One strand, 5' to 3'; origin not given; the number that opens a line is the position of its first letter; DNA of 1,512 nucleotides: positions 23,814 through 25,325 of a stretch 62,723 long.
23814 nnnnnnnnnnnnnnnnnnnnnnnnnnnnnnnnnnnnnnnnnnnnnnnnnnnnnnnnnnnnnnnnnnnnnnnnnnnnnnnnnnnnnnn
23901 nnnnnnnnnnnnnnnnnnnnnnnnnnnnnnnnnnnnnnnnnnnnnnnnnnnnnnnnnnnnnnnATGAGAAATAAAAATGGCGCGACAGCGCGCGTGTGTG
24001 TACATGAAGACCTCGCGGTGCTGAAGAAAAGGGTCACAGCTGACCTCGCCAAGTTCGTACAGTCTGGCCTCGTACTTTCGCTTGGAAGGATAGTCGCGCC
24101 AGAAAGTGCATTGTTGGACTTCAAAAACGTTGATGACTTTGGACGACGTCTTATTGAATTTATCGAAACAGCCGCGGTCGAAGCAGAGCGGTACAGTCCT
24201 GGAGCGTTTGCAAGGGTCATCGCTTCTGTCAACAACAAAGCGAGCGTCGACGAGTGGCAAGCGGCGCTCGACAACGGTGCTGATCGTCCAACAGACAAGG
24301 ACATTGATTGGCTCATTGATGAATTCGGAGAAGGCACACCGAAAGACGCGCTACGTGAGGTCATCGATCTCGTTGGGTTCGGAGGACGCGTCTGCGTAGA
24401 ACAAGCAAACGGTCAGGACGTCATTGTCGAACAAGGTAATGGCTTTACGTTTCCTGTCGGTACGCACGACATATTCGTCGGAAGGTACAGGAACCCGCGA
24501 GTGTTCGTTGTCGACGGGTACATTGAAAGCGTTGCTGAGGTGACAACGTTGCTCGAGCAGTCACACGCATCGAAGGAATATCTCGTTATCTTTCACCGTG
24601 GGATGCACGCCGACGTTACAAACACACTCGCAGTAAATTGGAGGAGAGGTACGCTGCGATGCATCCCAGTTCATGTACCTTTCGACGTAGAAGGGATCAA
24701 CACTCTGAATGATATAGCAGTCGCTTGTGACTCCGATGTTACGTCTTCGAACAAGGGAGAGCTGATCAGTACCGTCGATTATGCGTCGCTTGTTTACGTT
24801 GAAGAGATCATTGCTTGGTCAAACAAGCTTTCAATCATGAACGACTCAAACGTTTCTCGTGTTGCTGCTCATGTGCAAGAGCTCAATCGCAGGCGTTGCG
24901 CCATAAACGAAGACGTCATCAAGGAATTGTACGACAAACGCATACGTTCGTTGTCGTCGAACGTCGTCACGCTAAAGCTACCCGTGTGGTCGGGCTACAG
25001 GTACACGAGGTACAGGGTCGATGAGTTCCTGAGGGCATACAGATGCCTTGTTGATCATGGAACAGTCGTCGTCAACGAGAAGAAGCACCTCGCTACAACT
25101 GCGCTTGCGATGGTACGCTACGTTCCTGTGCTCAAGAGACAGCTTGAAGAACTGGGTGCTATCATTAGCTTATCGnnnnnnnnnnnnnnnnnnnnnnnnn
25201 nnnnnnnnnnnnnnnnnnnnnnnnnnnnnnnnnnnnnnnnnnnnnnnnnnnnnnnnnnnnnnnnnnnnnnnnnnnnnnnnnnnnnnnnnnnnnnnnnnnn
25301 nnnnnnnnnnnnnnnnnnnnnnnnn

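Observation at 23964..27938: Phage-encoded proteostasis pair: GroEL-like chaperonin and ClpP protease about 2 kb apart at the head of the plus-strand block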

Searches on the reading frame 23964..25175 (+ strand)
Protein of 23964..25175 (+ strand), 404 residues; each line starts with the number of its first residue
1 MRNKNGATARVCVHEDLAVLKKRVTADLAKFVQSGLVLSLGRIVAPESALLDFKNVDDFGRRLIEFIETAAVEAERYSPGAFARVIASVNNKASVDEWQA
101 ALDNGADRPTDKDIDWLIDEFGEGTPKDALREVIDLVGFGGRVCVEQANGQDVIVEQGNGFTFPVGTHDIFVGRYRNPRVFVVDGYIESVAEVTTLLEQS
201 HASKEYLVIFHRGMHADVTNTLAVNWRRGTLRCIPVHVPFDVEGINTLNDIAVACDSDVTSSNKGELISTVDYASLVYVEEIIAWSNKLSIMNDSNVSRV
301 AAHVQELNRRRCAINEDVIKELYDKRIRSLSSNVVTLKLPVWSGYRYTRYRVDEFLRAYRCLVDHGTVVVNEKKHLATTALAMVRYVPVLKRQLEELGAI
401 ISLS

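Call 3: search_protein_families(library=pfam, proteins=[window:23964-25175:+], max_evalue=1)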
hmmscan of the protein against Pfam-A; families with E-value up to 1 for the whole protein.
window:23964-25175:+ (404 aa): 1 family
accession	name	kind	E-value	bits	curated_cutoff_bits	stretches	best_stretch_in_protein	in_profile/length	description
PF22936.1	Pol_BBD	-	0.2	12.4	27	1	364-399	41-75/81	Pol polyprotein, beta-barrel domain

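Call 4: search_protein_families(library=phrogs, proteins=[window:23964-25175:+], max_evalue=0.01)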
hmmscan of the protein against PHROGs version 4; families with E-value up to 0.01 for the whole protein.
window:23964-25175:+ (404 aa): 1 family
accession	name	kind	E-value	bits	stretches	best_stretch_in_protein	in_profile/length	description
phrog_5725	-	other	8.4e-16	58.6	1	171-339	212-391/540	chaperonin groEL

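Call 6: search_dna_similar(query=window:23964-25175:+, collection=phages, mode=protein, max_rows=30, max_evalue=0.01)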
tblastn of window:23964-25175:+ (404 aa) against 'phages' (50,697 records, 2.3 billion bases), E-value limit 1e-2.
Records with a match: 19; places in all: 19; records where one place covers at least 80% of the query: 0.
Best place of each record, by identity: <60% 19.
By first word of the organism name: Vibrio 6; Flavobacterium 4; Listeria 3; Enterococcus 2; Cellulophaga 2; Staphylococcus 1; Bacteriophage 1.
By host as written in the record: Flavobacterium sp. LMO8 4; Listeria monocytogenes 3; Vibrio alginolyticus CECT 521 2; - 2; Cellulophaga baltica #14 2; Staphylococcus aureus 1; Vibrio parahaemolyticus 1; Vibrio sp. 1; and 3 more.
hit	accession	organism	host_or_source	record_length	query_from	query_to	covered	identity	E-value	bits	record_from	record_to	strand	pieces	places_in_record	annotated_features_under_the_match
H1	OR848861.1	Listeria phage LM 4-14-1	Listeria monocytogenes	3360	61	368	76%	22.2%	7e-7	57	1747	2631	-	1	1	record has no annotation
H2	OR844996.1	Staphylococcus phage SA 1306 Kay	Staphylococcus aureus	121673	130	368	59%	23.5%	2e-8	63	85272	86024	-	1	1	record has no annotation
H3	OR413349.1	Vibrio phage pv27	Vibrio parahaemolyticus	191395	130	368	59%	22.7%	4e-5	52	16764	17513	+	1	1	chaperonin groEL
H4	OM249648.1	Vibrio phage phiKT1024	Vibrio sp.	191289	130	368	59%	22.3%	4e-5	52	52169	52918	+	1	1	putative chaperonin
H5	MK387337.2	Vibrio phage Va1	Vibrio alginolyticus NBRC 15630 = ATCC ...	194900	130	368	59%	22.3%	5e-5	52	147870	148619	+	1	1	chaperonin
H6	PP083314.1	Vibrio phage VB_VaC_SRILMA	Vibrio alginolyticus CECT 521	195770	130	368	59%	22.3%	5e-5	52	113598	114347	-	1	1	chaperonin groEL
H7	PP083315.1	Vibrio phage VB_VaC_TDDLMA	Vibrio alginolyticus CECT 521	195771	130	368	59%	22.3%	5e-5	52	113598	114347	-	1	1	chaperonin groEL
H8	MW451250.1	Vibrio phage phiTY18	Vibrio parahaemolyticus TY18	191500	130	368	59%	22.3%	5e-5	52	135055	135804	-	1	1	record has no annotation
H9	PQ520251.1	Enterococcus phage IME_EF3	-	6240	130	368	59%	20.3%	2e-5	53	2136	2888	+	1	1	record has no annotation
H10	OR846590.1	Enterococcus phage Efs 1-1-1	Enterococcus faecalis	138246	130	368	59%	20.3%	2e-5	53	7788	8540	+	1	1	record has no annotation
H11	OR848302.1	Listeria phage LM 4-14-1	Listeria monocytogenes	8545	160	368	52%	20.9%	4e-6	55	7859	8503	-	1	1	record has no annotation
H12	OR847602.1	Listeria phage LM 4-11-1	Listeria monocytogenes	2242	160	368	52%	20.5%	4e-6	55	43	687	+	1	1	record has no annotation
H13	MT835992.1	Bacteriophage sp.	human fecal samples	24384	178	368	47%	22.1%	3e-6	56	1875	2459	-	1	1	record has no annotation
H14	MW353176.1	Flavobacterium phage vB_FspM_immuto_3-5A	Flavobacterium sp. LMO8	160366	134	265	33%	28.4%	2e-5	53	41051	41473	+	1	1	chaperonin GroEL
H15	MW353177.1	Flavobacterium phage vB_FspM_immuto_13-6C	Flavobacterium sp. LMO8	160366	134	265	33%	28.4%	2e-5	53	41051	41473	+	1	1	chaperonin GroEL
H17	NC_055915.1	Flavobacterium phage vB_FspM_immuto_2-6A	Flavobacterium sp. LMO8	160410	134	265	33%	28.4%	2e-5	53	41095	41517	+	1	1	chaperonin groEL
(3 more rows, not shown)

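Call 7: search_solved_structures(query=window:23964-25175:+, max_evalue=1, show_alignments=2)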
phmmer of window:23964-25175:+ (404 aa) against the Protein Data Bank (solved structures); distinct sequences matched with E-value up to 1: 64 (the best 60 are shown).
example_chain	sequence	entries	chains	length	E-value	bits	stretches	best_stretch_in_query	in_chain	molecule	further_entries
5cdi_A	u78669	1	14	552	8.2e-14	54.5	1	131-393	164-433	Chaperonin 60B1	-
5da8_A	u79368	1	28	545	7.2e-11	44.8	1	129-370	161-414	60 kDa chaperonin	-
1sjp_A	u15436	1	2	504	2e-10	43.3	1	122-369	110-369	60 kDa chaperonin 2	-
3rtk_A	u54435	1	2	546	2.5e-10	43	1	122-369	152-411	60 kDa chaperonin 2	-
5cdk_A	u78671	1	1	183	4.6e-10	42.1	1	160-331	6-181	Chaperonin 60B1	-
9c0d_A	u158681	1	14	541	7.6e-10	41.4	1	130-368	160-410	Chaperonin GroEL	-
9rwr_A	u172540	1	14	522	1.2e-08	37.5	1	130-368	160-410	Ancestral Fibrobacteres-Chlorobi-Bacteroidetes Group Chaperonin (AFCB)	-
8wuw_A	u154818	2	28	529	4.1e-08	35.7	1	128-368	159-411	Chaperonin GroEL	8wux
1iok_A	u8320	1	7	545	9.1e-08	34.6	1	121-369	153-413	CHAPERONIN 60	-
8wu4_A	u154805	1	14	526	1.6e-07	33.8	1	129-368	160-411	Chaperonin GroEL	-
8wuc_A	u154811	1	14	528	1.6e-07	33.7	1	129-368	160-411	Chaperonin GroEL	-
1pcq_A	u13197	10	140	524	1.2e-06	30.9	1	126-369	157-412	groEL protein | 60 KDA CHAPERONIN | Chaperonin GroEL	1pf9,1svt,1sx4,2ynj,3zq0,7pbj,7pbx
4hel_A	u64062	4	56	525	1.2e-06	30.9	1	126-369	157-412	60 kDa chaperonin 4 | Chaperonin GroEL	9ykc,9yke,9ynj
4ki8_A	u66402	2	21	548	1.2e-06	30.9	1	125-369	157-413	GroEL protein | 60 kDa chaperonin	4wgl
3c9v_A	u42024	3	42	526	1.2e-06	30.9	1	126-369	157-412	60 kDa chaperonin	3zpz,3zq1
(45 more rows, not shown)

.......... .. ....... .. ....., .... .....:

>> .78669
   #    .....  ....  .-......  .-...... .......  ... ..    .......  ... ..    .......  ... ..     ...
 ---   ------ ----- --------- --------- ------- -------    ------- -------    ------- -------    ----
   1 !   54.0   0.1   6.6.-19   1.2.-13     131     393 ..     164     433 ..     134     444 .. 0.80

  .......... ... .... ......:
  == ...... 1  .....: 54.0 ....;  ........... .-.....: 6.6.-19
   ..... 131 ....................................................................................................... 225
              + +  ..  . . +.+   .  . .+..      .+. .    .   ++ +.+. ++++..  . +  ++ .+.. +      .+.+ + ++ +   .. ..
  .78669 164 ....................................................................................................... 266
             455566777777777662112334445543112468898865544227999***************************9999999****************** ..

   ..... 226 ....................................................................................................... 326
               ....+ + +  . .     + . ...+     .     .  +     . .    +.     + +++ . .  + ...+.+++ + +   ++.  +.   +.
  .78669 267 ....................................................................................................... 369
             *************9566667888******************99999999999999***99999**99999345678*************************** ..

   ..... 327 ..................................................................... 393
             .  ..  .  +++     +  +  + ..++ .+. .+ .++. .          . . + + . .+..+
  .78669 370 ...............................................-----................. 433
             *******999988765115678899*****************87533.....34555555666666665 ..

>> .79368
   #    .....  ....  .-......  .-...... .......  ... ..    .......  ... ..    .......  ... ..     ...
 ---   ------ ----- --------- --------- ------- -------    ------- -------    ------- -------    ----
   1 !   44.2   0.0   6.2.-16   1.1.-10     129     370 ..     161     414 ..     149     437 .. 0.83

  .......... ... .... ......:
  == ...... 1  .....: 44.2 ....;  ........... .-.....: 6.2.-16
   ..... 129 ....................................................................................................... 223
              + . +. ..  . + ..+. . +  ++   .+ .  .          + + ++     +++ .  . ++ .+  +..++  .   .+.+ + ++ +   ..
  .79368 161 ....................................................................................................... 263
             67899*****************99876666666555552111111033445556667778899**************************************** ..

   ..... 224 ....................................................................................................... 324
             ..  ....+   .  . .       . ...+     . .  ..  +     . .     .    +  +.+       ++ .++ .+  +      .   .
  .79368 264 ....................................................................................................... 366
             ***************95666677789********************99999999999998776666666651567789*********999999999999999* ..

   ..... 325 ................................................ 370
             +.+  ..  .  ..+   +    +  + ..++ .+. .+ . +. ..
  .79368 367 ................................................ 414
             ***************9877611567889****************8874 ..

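Call 8: find_homologous_proteins(query=window:23964-25175:+, max_evalue=0.001)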
Query window:23964-25175:+ (404 aa): 32 proteins with E <= 0.001 among 8000 candidates.
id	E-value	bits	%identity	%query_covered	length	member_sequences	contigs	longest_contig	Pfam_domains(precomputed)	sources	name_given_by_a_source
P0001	2.2e-266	901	100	100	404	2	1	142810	-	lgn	-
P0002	9.0e-126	438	51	98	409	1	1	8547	-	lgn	-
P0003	3.4e-79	285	39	96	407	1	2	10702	-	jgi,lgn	jgi:hypothetical protein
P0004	2.2e-62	229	40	86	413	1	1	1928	-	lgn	-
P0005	2.2e-57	213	37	87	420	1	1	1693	-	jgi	jgi:hypothetical protein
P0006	2.6e-56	209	36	82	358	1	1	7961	-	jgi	-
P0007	1.6e-55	207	38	87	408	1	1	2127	-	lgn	-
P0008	3.2e-54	202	36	83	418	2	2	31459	-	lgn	-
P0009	8.5e-54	201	36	89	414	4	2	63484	-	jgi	jgi:hypothetical protein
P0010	1.1e-53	201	36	82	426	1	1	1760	-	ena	-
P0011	1.6e-53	200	36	85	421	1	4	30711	-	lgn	-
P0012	6.2e-53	198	35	82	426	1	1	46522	-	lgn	-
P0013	9.1e-53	198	37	87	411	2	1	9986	-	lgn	-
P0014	1.6e-52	197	35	87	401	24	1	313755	-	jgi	-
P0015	3.3e-52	196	35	87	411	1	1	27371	-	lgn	-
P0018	1.1e-51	194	34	82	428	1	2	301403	-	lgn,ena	-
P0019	3.0e-51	193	37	85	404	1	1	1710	-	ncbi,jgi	jgi:hypothetical protein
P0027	1.5e-46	177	34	84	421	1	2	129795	-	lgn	-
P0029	9.7e-43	165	35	68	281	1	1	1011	-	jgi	jgi:chaperonin GroEL (HSP60 family)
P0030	8.5e-32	129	33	74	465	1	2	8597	-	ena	-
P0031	1.1e-28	118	30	82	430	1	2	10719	-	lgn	-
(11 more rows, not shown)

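Call 11: search_solved_structures(query=A1, max_evalue=0.001, show_alignments=2)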
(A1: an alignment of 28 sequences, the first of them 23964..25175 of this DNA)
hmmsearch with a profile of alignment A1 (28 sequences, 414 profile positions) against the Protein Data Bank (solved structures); distinct sequences matched with E-value up to 0.001: 64 (the best 60 are shown).
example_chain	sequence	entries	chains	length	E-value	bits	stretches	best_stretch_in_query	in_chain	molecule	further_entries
9rwr_A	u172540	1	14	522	1.9e-24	89.5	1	32-383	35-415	Ancestral Fibrobacteres-Chlorobi-Bacteroidetes Group Chaperonin (AFCB)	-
4v4o_A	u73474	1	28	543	9.9e-24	87.2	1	41-393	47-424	cpn60(GroEL)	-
5da8_A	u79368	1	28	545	1.1e-22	83.8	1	15-387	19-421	60 kDa chaperonin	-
3rtk_A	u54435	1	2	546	2.4e-20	76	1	42-388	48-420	60 kDa chaperonin 2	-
3wvl_A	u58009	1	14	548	5.2e-20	74.9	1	41-382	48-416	60 kDa chaperonin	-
1iok_A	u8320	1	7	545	6.5e-20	74.6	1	107-382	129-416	CHAPERONIN 60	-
4v43_A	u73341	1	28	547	6.5e-20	74.6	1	43-383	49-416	GROEL PROTEIN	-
1sjp_A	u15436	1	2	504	6.9e-20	74.5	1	52-388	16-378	60 kDa chaperonin 2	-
4aaq_A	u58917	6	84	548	7.5e-20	74.4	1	42-382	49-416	60 KDA CHAPERONIN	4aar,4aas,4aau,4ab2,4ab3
4ki8_A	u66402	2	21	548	7.5e-20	74.4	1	42-382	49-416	GroEL protein | 60 kDa chaperonin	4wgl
1pcq_A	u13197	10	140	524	8.8e-20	74.2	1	43-382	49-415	groEL protein | 60 KDA CHAPERONIN | Chaperonin GroEL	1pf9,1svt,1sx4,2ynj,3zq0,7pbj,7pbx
4hel_A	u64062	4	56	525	8.9e-20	74.1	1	43-382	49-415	60 kDa chaperonin 4 | Chaperonin GroEL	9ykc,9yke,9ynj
3c9v_A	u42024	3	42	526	8.9e-20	74.1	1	43-382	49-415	60 kDa chaperonin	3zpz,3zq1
2yey_A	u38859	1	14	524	9.1e-20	74.1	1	43-383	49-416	60 KDA CHAPERONIN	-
1aon_A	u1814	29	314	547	1e-19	74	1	43-382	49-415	GROEL | groEL protein | 60 kDa chaperonin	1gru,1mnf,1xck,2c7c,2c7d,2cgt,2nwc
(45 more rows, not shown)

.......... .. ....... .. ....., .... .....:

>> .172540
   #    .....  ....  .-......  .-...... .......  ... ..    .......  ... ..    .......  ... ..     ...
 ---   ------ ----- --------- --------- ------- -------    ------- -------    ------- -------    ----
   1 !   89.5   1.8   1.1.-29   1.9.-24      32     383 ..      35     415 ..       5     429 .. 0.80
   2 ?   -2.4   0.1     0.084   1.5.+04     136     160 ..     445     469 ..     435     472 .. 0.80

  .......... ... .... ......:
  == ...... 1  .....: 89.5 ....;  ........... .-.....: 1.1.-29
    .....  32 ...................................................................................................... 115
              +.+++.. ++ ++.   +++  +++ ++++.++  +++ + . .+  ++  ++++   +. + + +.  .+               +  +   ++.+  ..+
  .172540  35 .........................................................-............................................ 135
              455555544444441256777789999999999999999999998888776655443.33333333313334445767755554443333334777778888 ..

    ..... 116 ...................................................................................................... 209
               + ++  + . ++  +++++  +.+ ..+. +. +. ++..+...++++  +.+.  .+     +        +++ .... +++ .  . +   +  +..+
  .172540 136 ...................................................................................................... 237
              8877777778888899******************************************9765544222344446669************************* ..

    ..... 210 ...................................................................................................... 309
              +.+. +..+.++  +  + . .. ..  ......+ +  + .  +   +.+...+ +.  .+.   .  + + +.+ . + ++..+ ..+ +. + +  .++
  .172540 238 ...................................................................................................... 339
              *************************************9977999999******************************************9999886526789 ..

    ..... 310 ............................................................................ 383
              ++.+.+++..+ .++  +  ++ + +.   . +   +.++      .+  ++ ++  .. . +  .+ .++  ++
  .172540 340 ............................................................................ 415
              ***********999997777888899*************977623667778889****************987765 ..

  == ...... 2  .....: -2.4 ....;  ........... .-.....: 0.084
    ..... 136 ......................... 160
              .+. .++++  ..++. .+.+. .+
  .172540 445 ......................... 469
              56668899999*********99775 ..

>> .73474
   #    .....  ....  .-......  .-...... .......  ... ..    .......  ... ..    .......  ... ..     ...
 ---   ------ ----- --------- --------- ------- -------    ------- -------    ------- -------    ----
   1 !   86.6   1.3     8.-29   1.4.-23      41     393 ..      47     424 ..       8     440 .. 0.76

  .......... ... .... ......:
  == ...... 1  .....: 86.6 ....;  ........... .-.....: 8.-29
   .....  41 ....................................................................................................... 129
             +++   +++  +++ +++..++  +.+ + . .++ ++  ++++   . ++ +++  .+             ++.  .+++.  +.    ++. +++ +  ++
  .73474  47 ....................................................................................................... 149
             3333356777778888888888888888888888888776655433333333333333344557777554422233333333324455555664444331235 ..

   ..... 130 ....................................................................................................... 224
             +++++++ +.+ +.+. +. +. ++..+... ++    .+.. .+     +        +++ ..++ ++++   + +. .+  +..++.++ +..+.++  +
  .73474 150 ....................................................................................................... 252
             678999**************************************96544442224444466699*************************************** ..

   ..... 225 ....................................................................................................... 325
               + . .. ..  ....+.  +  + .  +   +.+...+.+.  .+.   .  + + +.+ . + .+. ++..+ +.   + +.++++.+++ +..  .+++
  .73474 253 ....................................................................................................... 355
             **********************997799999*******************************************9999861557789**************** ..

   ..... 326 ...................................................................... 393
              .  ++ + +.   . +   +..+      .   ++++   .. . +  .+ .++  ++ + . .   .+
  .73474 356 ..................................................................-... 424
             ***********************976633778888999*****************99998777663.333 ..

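Call 12: find_encoding_contigs(protein=P0001, flank=10000, max_places=3)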
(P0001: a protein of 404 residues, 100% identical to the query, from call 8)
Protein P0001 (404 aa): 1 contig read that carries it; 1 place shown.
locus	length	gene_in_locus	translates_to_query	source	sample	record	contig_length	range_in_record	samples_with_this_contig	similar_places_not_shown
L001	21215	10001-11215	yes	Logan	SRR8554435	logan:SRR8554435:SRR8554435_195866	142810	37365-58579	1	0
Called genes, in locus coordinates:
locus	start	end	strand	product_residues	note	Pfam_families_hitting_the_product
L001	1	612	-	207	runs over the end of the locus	PF13489:Methyltransf_23 (weak), PF08241:Methyltransf_11 (faint)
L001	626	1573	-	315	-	PF00534:Glycos_transf_1, PF13692:Glyco_trans_1_4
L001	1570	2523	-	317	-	PF24308:DUF7487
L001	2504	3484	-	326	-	PF00534:Glycos_transf_1, PF13692:Glyco_trans_1_4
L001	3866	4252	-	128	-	-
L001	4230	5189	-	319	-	PF13524:Glyco_trans_1_2 (weak), PF00534:Glycos_transf_1 (weak)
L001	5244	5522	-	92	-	-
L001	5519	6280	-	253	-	PF00535:Glycos_transf_2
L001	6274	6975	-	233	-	PF01596:Methyltransf_3, PF13578:Methyltransf_24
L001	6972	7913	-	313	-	PF00535:Glycos_transf_2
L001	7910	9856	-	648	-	PF00535:Glycos_transf_2 (faint)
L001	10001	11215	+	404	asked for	-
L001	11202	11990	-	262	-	-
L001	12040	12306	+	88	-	-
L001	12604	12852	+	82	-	-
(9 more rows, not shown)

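Call 13: find_encoding_contigs(protein=P0014, flank=10000, max_places=2)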
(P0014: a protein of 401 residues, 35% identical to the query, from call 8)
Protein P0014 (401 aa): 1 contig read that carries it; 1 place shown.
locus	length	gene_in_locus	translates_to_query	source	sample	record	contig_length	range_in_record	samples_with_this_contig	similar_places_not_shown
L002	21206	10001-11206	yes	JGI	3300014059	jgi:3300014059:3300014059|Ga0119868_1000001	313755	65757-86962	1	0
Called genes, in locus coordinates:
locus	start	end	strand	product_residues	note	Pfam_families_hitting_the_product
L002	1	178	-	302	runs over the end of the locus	-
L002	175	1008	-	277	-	PF01370:Epimerase, PF04321:RmlD_sub_bind, PF16363:GDP_Man_Dehyd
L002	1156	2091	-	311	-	PF13439:Glyco_transf_4 (faint), PF00534:Glycos_transf_1, PF13692:Glyco_trans_1_4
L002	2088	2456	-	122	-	-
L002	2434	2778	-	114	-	-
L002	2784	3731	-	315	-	-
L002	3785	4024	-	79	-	PF26761:Acb5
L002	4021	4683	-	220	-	PF24308:DUF7487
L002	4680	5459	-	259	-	PF13641:Glyco_tranf_2_3, PF00535:Glycos_transf_2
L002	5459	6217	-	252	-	-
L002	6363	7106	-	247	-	PF01596:Methyltransf_3, PF13578:Methyltransf_24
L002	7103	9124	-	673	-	PF00535:Glycos_transf_2 (faint)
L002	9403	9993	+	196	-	-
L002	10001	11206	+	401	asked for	-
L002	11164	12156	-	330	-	-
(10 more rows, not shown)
